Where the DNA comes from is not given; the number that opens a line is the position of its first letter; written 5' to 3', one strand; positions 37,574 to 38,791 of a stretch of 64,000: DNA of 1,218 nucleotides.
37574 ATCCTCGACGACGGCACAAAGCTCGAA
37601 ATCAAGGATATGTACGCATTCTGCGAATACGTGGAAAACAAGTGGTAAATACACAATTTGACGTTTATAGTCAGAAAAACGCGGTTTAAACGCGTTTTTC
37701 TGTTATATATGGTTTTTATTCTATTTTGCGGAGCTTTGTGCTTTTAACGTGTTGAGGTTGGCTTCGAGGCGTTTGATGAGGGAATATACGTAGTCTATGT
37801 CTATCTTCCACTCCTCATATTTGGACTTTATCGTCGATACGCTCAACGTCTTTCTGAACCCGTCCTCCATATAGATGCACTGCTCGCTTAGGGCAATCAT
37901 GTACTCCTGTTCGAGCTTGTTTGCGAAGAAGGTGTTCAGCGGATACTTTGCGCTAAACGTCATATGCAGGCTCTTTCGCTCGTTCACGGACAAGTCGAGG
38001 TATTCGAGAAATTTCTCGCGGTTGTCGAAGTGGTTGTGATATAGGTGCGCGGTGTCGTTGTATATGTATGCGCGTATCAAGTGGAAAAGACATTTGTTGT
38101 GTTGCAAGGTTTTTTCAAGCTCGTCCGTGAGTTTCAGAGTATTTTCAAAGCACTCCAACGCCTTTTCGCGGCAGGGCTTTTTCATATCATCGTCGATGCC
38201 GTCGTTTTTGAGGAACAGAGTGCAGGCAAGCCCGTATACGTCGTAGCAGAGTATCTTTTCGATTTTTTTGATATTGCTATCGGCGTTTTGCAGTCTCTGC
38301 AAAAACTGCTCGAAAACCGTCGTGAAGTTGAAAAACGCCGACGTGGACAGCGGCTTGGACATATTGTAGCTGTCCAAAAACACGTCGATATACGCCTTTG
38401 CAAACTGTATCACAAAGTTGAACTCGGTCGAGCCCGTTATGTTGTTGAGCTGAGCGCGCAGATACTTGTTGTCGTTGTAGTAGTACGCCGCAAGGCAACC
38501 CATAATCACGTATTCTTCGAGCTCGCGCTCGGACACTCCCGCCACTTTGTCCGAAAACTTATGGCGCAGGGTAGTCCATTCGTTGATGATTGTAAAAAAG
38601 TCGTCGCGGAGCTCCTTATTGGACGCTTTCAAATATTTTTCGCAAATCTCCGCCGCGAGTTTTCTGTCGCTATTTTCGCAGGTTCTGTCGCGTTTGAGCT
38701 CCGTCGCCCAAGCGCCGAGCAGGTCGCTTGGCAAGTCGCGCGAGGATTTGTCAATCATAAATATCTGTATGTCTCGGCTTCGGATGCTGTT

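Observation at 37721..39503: Translationally coupled GuaD-like deaminase + TIR-like/helical-domain protein: candidate undescribed two-gene nucleotide-targeting (defence-like) cassette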

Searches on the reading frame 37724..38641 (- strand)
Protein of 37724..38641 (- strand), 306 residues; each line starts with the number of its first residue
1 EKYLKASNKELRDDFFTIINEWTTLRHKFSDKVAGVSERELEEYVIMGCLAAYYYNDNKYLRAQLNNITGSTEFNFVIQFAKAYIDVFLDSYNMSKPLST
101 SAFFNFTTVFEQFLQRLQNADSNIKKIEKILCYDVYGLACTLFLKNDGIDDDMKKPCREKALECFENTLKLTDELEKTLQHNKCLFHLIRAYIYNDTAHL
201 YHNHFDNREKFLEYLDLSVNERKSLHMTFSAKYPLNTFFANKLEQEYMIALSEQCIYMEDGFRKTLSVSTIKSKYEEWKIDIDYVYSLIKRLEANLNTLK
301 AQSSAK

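Call 50: search_protein_representatives(alignment_id=A2)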
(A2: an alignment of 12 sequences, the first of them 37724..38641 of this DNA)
Query: 12 sequences, 300 profile positions. Proteins with E-value up to 0.001 (for the whole library): 68; up to 1e-10: 41; up to 1e-30: 11. The best 68 are listed.
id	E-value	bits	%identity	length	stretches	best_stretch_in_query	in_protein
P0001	1.6e-128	444.4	-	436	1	2-299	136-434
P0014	5.3e-125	432.8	-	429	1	2-299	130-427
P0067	9.5e-94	330.2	-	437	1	4-298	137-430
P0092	3.3e-92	325.2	-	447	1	7-295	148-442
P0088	2.9e-81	289.2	-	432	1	3-298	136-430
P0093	1.9e-78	280.0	-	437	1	6-298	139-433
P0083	1.1e-71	257.7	-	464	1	3-298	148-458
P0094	4.8e-47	176.9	-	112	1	187-298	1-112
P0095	4.9e-40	153.9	-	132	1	174-298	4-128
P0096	3.5e-37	144.5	-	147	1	153-298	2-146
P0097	6.3e-37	143.7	-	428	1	6-296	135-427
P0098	5.4e-28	114.3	-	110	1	197-299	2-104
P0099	3.1e-26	108.6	-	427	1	6-296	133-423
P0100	1.8e-25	106.0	-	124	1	71-158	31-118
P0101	3.5e-25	105.1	-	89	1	93-180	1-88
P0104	2.1e-23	99.3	-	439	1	3-298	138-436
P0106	1.5e-22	96.4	-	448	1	12-295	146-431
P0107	1.7e-21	93.0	-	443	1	4-298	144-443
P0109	2.9e-19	85.7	-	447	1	4-298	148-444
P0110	1.1e-18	83.8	-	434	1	2-294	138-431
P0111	1.0e-17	80.6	-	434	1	3-297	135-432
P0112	8.8e-17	77.5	-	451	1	16-292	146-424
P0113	6.6e-16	74.7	-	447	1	3-291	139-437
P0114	7.5e-16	74.5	-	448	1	21-295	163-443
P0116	1.1e-14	70.6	-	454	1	15-293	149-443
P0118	3.6e-13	65.7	-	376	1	13-295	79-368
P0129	3.8e-10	55.7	-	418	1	57-299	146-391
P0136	8.9e-09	51.2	-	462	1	94-292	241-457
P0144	1.5e-06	43.9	-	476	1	7-246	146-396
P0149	3.8e-05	39.3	-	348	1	12-299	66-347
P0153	2.0e-04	37.0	-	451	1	36-264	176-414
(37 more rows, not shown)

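Call 51: search_protein_families(library=pfam, proteins=[P0097, P0104, P0106, P0112, P0116, P0118, P0129, P0136, P0144, P0149], max_evalue=0.01)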
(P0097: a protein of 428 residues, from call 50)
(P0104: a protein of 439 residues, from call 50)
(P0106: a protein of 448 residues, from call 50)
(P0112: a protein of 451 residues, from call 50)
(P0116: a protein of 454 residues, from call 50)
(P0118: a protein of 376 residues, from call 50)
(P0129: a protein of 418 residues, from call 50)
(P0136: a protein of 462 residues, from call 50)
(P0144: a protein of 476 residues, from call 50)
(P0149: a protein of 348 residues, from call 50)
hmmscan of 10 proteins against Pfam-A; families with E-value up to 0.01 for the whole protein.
P0097 (428 aa): 1 family
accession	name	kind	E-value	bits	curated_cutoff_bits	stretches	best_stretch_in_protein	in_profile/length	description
PF10137.14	CAP12-PCTIR_TIR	-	1.6e-06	28.6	24.7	1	4-112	1-115/119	CAP12/Pycsar effector protein, TIR domain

P0104 (439 aa): 1 family
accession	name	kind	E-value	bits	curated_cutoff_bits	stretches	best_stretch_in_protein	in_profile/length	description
PF10137.14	CAP12-PCTIR_TIR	-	2.5e-08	34.4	24.7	1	7-120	1-117/119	CAP12/Pycsar effector protein, TIR domain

P0106 (448 aa): 1 family
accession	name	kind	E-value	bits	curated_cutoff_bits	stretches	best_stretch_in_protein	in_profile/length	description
PF10137.14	CAP12-PCTIR_TIR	-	1.3e-10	41.8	24.7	1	10-118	1-113/119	CAP12/Pycsar effector protein, TIR domain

P0112 (451 aa): 1 family
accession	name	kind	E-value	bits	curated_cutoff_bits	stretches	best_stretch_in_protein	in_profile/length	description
PF10137.14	CAP12-PCTIR_TIR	-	1.3e-07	32.1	24.7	1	5-113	2-115/119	CAP12/Pycsar effector protein, TIR domain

P0116 (454 aa): 1 family
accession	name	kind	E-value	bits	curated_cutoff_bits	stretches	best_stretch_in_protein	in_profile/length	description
PF10137.14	CAP12-PCTIR_TIR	-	1.6e-12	47.9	24.7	1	5-122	2-118/119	CAP12/Pycsar effector protein, TIR domain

P0118 (376 aa): 0 families

P0129 (418 aa): 0 families

P0136 (462 aa): 1 family
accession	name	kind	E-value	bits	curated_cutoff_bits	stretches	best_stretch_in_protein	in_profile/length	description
PF10137.14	CAP12-PCTIR_TIR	-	1.8e-09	38.1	24.7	1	3-118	1-117/119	CAP12/Pycsar effector protein, TIR domain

P0144 (476 aa): 0 families

P0149 (348 aa): 1 family
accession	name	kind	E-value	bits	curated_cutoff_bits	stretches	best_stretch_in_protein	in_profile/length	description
PF04393.18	DUF535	-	0.0042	16.9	27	0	38-80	190-234/281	Protein of unknown function (DUF535)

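Call 52: find_encoding_contigs(protein=P0116, flank=5000, max_places=3)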
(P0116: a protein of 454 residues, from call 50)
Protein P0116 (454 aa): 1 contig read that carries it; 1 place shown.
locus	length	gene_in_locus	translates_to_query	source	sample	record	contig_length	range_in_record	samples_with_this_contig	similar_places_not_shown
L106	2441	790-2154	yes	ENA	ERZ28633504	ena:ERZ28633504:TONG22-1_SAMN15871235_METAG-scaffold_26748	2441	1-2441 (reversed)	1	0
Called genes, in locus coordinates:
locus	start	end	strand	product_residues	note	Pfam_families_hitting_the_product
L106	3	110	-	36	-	?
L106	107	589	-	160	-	PF01047:MarR, PF12802:MarR_2, PF13412:HTH_24 (weak)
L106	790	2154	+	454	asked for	PF10137:CAP12-PCTIR_TIR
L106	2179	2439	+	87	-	?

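Call 53: find_encoding_contigs(protein=P0106, flank=5000, max_places=3)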
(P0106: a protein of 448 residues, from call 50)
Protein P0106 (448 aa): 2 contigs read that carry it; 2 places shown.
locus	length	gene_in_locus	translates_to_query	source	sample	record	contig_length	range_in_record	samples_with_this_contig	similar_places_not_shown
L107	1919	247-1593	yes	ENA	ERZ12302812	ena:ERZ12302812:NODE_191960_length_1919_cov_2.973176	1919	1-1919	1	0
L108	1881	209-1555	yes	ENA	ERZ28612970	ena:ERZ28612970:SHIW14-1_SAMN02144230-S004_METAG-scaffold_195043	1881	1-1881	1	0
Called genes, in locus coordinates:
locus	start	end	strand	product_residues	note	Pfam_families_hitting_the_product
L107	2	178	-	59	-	?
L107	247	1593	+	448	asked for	PF10137:CAP12-PCTIR_TIR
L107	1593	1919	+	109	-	?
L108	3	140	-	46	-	?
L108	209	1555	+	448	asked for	PF10137:CAP12-PCTIR_TIR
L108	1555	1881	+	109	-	?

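Call 54: search_protein_families(library=pfam, proteins=[L106:2179-2439:+, L107:1593-1919:+, L108:1555-1881:+], max_evalue=0.01)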
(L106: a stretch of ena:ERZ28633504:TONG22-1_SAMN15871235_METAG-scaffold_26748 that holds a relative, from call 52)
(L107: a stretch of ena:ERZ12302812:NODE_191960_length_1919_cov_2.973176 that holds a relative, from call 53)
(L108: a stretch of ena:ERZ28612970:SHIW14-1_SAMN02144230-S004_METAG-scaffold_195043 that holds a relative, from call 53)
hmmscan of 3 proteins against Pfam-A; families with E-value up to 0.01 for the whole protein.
L106:2179-2439:+ (87 aa): 1 family
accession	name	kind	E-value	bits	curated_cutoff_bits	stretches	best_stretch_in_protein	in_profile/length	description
PF01156.24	IU_nuc_hydro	-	3.7e-06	27.3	34.2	1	11-86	5-78/297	Inosine-uridine preferring nucleoside hydrolase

L107:1593-1919:+ (109 aa): 1 family
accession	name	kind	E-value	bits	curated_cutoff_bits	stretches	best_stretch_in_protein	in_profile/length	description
PF01156.24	IU_nuc_hydro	-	1.4e-15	58.2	34.2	1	8-92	2-86/297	Inosine-uridine preferring nucleoside hydrolase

L108:1555-1881:+ (109 aa): 1 family
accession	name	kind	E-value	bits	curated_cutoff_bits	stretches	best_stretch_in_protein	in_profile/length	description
PF01156.24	IU_nuc_hydro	-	1.4e-15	58.2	34.2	1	8-92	2-86/297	Inosine-uridine preferring nucleoside hydrolase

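Call 57: find_homologous_proteins(query=A3, max_evalue=0.00001)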
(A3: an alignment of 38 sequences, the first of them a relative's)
Query A3 (38 sequences) (454 aa, profile of the alignment): 4 proteins with E <= 0.00001 among 8000 candidates.
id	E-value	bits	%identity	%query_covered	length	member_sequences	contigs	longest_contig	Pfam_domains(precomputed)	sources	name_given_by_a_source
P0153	7.1e-118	413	25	87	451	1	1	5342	PF10137.15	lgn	-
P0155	1.3e-117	412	24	87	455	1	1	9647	PF10137.15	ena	-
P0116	6.1e-111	390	100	100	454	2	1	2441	PF10137.15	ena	-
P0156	2.6e-107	378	28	88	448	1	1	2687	PF10137.15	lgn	-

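Call 58: find_encoding_contigs(protein=P0155, flank=6000, max_places=2)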
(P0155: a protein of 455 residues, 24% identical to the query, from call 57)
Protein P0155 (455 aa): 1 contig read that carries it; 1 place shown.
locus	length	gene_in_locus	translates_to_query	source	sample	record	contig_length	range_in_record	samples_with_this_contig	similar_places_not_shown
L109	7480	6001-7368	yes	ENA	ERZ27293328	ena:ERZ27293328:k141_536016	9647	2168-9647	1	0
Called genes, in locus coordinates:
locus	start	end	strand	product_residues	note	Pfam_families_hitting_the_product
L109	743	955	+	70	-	PF04023:FeoA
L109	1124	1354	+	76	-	PF04023:FeoA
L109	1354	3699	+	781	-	PF00009:GTP_EFTU (faint), PF01926:MMR_HSR1, PF02421:FeoB_N, PF09439:SRPRB (weak), PF07670:Gate, PF07664:FeoB_C, PF07670:Gate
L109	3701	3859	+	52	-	-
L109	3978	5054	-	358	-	PF01171:ATP_bind_3 (weak), PF02540:NAD_synthase (weak), PF02568:ThiI (faint), PF03054:tRNA_Me_trans, PF06508:QueC (faint), PF20259:tRNA_Me_trans_M, PF20258:tRNA_Me_trans_C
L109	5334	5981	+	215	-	PF00302:CAT, PF00198:2-oxoacid_dh (faint)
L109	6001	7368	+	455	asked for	PF10137:CAP12-PCTIR_TIR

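Call 59: find_encoding_contigs(protein=P0153, flank=6000, max_places=2)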
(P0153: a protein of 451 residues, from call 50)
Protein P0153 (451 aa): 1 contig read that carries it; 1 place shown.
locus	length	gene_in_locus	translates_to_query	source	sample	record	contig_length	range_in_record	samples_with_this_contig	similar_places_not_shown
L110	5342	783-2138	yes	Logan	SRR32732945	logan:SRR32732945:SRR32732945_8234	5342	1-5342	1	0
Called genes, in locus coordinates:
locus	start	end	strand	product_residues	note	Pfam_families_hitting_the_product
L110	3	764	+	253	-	?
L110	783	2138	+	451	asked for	PF10137:CAP12-PCTIR_TIR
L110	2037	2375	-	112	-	-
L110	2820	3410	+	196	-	-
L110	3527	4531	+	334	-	-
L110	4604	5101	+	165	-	PF03167:UDG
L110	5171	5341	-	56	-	?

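Call 60: search_protein_families(library=pfam, proteins=[L110:3-764:+, L110:2820-3410:+, L110:3527-4531:+, L109:5334-5981:+], max_evalue=0.01)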
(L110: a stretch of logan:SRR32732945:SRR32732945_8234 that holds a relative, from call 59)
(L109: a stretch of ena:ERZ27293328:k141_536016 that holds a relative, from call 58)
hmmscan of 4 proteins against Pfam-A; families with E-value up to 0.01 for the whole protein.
L110:3-764:+ (253 aa): 2 families
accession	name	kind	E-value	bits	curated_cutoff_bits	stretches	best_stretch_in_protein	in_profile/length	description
PF00302.23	CAT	-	4.9e-27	95.7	23.5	1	36-241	4-205/205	Chloramphenicol acetyltransferase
PF00198.28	2-oxoacid_dh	-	1.5e-05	25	23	0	58-126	28-106/232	2-oxoacid dehydrogenases acyltransferase (catalytic domain)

L110:2820-3410:+ (196 aa): 1 family
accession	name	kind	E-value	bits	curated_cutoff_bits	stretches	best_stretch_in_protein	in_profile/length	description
PF08279.18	HTH_11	-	0.0038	17.5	25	0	22-61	18-55/55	HTH domain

L110:3527-4531:+ (334 aa): 0 families

L109:5334-5981:+ (215 aa): 2 families
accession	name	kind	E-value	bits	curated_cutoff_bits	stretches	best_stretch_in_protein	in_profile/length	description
PF00302.23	CAT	-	1.6e-28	100.5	23.5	1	2-192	4-194/205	Chloramphenicol acetyltransferase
PF00198.28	2-oxoacid_dh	-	4.6e-07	29.9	23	1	17-93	21-108/232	2-oxoacid dehydrogenases acyltransferase (catalytic domain)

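Call 69: list_cluster_members(proteins=[P0097, P0099, P0104, P0107, P0109, P0110, P0111, P0112, P0113, P0114])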
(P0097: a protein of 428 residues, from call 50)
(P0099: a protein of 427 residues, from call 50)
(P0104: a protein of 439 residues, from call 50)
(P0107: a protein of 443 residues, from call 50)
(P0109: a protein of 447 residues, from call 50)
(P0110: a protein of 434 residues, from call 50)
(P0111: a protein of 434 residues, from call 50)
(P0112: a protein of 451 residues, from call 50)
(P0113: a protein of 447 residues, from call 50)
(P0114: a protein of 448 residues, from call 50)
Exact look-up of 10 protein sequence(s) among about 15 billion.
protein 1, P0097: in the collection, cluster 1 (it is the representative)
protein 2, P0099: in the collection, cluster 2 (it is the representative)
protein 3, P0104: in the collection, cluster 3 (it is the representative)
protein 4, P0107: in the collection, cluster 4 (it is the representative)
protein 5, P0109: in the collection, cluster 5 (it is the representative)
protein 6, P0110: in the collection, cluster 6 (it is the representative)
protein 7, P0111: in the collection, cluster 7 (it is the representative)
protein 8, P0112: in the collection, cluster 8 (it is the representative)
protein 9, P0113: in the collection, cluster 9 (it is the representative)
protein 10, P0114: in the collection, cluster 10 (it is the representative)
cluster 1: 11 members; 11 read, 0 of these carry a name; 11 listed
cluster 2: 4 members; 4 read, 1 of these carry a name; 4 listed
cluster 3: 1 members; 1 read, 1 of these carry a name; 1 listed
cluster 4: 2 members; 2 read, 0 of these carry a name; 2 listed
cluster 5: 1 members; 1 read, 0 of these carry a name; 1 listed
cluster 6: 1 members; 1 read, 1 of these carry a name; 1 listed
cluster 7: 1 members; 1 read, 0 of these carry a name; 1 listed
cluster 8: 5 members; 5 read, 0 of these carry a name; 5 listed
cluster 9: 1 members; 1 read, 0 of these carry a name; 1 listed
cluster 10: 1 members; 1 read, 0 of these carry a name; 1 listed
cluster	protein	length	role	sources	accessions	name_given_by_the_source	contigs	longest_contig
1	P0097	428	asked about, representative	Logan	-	-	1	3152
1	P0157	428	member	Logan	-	-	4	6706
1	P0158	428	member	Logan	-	-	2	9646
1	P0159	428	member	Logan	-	-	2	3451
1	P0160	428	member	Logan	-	-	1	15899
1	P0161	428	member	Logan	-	-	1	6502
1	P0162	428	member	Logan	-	-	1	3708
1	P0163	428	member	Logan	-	-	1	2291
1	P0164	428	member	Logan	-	-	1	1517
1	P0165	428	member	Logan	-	-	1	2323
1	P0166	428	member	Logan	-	-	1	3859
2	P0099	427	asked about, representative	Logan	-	-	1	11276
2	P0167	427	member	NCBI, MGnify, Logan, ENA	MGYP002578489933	CR=1 FL=1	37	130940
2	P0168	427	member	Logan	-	-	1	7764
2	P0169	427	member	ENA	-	-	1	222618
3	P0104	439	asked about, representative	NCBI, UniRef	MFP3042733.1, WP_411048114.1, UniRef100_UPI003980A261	nucleotide-binding protein [Treponema primitia] | TIR domain-containing protein n=1 Tax=Treponema primitia TaxID=88058 RepID=UPI003980A261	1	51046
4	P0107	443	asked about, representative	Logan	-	-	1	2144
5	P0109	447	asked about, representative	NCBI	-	-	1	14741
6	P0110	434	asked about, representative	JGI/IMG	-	hypothetical protein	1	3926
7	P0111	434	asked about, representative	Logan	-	-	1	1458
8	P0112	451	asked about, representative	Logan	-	-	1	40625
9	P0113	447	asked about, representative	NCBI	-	-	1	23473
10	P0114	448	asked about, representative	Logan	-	-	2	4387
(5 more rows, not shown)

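Call 70: find_encoding_contigs(protein=P0112, flank=5000, max_places=2)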
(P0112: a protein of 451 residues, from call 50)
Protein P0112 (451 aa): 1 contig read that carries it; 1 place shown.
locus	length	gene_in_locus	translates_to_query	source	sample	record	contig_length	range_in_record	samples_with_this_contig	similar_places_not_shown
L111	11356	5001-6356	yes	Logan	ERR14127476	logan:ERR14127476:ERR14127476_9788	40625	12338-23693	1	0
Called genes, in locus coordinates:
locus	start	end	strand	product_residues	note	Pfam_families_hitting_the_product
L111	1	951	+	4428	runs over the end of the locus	?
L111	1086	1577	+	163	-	PF01047:MarR (faint), PF13404:HTH_AsnC-type, PF13412:HTH_24, PF01037:AsnC_trans_reg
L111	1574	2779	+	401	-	PF00155:Aminotran_1_2, PF01041:DegT_DnrJ_EryC1, PF00266:Aminotran_5 (weak), PF01053:Cys_Met_Meta_PP (weak)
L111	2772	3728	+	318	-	PF01569:PAP2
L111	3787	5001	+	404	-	-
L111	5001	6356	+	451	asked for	PF10137:CAP12-PCTIR_TIR (weak)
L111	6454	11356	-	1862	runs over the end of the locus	PF00873:ACR_tran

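Call 71: find_encoding_contigs(protein=P0104, flank=5000, max_places=2)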
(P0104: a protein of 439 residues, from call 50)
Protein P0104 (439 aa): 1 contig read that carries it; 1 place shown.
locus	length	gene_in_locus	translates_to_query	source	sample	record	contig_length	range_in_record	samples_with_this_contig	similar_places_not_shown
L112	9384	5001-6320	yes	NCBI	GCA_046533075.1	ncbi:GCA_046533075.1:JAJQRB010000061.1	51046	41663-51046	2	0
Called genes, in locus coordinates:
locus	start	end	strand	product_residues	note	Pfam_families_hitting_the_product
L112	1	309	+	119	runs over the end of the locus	PF04205:FMN_bind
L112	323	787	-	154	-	-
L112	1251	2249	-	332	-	PF01515:PTA_PTB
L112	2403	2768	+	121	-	PF04519:Bactofilin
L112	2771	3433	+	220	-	PF12895:ANAPC3 (faint), PF13176:TPR_7 (faint), PF13429:TPR_15 (faint), PF13432:TPR_16 (faint), PF21033:RMD1-3 (faint), PF00515:TPR_1 (faint), PF07719:TPR_2 (faint), PF13424:TPR_12 (faint), +3 more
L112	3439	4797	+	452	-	PF00919:UPF0004, PF04055:Radical_SAM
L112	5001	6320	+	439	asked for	PF10137:CAP12-PCTIR_TIR (weak)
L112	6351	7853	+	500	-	PF01368:DHH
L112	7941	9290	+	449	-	PF08238:Sel1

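Call 72: search_protein_families(library=pfam, proteins=[L111:3787-4998:+, L112:6351-7853:+, L112:3439-4797:+], max_evalue=0.05)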
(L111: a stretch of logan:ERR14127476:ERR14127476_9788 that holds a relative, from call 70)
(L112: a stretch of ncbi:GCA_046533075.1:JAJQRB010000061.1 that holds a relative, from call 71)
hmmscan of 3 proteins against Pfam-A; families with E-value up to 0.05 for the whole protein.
L111:3787-4998:+ (404 aa): 1 family
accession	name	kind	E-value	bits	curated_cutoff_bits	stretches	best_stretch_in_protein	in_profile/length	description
PF11642.13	Blo-t-5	-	0.05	14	24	0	332-364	64-96/119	Mite allergen Blo t 5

L112:6351-7853:+ (500 aa): 1 family
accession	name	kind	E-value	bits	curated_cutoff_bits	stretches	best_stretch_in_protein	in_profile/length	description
PF01368.27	DHH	-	6.3e-14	52.8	28.1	1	16-159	1-124/125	DHH family, N-terminal domain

L112:3439-4797:+ (452 aa): 3 families
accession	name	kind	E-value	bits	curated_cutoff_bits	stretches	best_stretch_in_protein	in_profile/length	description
PF00919.26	UPF0004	-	1.3e-20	73.6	27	1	5-89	3-89/98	Uncharacterized protein family UPF0004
PF04055.27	Radical_SAM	-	2.6e-20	73.7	29.5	1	162-328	2-165/166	Radical SAM superfamily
PF22601.2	RIM2a_ZnF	-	0.023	15.1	27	0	162-178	8-24/52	RIM2-alpha zinc finger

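Call 73: search_protein_families(library=ncbifam, proteins=[L111:3787-4998:+, L112:6351-7853:+, L109:5334-5981:+], max_evalue=0.001)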
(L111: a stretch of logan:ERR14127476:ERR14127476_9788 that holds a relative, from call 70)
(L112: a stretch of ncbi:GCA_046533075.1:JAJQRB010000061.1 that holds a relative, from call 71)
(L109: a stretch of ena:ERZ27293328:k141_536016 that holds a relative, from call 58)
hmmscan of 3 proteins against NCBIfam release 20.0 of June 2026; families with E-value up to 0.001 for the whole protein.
L111:3787-4998:+ (404 aa): 0 families

L112:6351-7853:+ (500 aa): 2 families
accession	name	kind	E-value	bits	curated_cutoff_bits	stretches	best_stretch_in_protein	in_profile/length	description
NF003877.0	PRK05427.1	equivalog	3.6e-08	33.2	283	1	16-151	3-138/308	manganese-dependent inorganic pyrophosphatase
NF053633.1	OlncasPapPhNrnA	equivalog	9.1e-06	24.8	350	1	7-240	9-244/317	bifunctional oligoribonuclease/PAP phosphatase NrnA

L109:5334-5981:+ (215 aa): 4 families
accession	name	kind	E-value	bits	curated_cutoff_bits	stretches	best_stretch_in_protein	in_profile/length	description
NF000491.1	chloram_CatA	equivalog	8.9e-31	107.4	270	1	2-206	2-207/208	type A chloramphenicol O-acetyltransferase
NF033155.1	CatA_like_1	equivalog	1.1e-23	84.2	300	1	2-212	5-208/209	CatA-like O-acetyltransferase, family 1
NF040638.1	CatA_like_3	equivalog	4.8e-23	82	275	1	2-207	3-210/212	CatA-like O-acetyltransferase, family 3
NF040637.1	CatA_like_2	equivalog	4.1e-18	65.8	250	1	2-208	1-202/203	CatA-like O-acetyltransferase, family 2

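Call 80: predict_structure(alignment_id=A2)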
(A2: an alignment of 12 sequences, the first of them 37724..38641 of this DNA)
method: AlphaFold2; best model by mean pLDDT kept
length: 306 residues; sequences in the alignment: 12
mean_pLDDT: 89.4   pTM: 0.84
mean pLDDT of the five models: 89.4, 89.3, 89.2, 88.2, 87.9
residues with pLDDT >= 90: 208; 70-90: 78; 50-70: 8; < 50: 12
segments of 3 or more residues with pLDDT < 50: 1-11
pLDDT, mean of each block of 10 residues (from residue 1): 41 78 83 72 92 91 89 92 97 93 97 88 91 97 93 93 98 92 95 96 95 97 97 91 94 92 91 92 85 91 71
secondary structure, 60 per line:
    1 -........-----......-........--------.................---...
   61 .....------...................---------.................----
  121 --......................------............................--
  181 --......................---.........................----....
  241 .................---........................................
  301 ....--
elements in order: H2-9 H15-20 H22-29 H38-54 H58-65 H72-90 H100-116 H123-144 H151-178 H183-204 H208-232 H237-257 H261-304
